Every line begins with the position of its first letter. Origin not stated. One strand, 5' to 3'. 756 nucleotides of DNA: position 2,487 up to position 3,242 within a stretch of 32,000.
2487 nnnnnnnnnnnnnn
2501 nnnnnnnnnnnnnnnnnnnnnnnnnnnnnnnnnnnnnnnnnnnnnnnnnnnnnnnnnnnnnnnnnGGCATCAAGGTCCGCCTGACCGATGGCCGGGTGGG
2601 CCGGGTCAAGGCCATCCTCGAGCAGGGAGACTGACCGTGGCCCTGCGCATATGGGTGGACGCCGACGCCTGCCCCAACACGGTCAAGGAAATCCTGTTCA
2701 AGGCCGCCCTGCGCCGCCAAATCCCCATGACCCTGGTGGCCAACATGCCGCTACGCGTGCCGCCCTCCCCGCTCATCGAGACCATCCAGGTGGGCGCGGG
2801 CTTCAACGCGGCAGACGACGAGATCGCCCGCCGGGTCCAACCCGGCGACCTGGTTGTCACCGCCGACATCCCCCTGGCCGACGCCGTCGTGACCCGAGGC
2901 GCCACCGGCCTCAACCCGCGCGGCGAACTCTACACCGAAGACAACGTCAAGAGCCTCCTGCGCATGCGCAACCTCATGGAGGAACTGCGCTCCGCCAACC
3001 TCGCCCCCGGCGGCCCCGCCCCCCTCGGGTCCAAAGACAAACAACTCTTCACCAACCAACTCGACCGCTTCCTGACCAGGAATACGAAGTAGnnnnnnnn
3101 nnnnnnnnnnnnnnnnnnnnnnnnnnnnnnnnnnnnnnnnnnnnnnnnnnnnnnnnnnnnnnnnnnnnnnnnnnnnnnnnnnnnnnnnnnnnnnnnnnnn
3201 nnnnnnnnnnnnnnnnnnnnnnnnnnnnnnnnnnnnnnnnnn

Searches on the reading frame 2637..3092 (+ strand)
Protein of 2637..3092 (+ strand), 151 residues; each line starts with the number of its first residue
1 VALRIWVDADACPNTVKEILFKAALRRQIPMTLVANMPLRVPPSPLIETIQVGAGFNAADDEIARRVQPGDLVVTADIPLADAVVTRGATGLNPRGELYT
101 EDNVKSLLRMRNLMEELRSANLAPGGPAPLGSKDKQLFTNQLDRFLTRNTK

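Call 66: search_protein_families(library=pfam, proteins=[window:2637-3092:+], max_evalue=0.00001)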
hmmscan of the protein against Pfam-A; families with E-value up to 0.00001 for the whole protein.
window:2637-3092:+ (151 aa): 1 family
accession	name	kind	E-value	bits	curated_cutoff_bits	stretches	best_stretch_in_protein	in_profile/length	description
PF02639.20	DUF188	-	2.3e-46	157.1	24.3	1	19-148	1-130/130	Uncharacterized BCR, YaiI/YqxD family COG1671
